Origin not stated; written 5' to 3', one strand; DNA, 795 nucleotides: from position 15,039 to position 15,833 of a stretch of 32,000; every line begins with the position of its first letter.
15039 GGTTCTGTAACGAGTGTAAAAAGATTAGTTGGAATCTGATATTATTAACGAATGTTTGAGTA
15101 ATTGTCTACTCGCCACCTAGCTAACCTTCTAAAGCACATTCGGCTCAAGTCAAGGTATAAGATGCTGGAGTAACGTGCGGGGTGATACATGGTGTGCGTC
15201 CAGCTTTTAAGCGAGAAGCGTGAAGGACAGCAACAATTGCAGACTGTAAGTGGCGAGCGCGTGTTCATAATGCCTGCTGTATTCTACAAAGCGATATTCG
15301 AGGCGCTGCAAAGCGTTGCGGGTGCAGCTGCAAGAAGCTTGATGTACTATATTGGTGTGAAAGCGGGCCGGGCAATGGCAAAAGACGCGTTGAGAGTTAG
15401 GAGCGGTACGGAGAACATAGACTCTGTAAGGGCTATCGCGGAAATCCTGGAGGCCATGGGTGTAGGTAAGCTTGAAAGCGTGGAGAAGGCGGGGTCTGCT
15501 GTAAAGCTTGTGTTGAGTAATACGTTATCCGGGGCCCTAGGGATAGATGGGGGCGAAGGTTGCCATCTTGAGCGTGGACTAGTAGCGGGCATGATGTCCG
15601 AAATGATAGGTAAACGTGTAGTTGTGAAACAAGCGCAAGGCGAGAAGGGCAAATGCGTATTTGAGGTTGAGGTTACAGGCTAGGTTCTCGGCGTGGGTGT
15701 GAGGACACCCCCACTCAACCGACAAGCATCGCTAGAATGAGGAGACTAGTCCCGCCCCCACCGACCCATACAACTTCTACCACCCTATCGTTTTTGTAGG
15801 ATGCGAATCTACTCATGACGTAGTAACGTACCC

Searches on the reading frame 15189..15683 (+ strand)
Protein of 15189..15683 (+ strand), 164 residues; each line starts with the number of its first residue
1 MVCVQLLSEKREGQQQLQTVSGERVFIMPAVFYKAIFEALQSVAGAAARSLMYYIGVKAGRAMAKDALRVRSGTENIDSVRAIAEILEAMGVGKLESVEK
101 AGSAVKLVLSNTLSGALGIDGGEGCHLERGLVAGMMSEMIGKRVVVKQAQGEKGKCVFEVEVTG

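Call 3: search_protein_families(library=pfam, proteins=[window:15189-15683:+], max_evalue=0.01)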
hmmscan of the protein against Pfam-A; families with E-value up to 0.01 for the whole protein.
window:15189-15683:+ (164 aa): 2 families
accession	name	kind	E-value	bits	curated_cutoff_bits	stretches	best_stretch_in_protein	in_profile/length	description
PF02830.23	V4R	-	0.00011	22.7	31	1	125-161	22-61/62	V4R domain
PF10702.14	DUF2507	-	0.0081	16.6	35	0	40-158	12-120/123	Protein of unknown function (DUF2507)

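Call 4: search_protein_families(library=ncbifam, proteins=[window:15189-15683:+], max_evalue=0.01)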
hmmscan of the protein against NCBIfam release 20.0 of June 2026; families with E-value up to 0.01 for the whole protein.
window:15189-15683:+ (164 aa): 1 family
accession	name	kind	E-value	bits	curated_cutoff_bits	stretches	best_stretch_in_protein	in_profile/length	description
NF053755.1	MsvR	equivalog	0.00078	19.2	220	1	28-159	103-235/236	transcriptional factor MsvR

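Call 51: find_homologous_proteins(query=window:15189-15680:+, max_evalue=0.00001)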
Query window:15189-15680:+ (164 aa): 6 proteins with E <= 0.00001 among 279 candidates.
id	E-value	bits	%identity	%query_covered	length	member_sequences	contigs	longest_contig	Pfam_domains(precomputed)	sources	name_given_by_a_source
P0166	1.3e-83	296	99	90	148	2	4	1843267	-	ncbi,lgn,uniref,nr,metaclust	ncbi:hypothetical protein Pyrfu_0255 [Pyrolobus fumarii 1A]|uniref:4-vinyl reductase 4VR domain-cont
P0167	4.0e-61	223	68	100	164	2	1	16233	PF02830.24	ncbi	-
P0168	2.6e-48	182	55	98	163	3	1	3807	PF10702.15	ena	-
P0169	8.1e-46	174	55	91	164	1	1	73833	-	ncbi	-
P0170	1.9e-45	172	60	88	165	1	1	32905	-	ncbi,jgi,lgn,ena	-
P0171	6.1e-42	161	51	98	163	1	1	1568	PF10702.15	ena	-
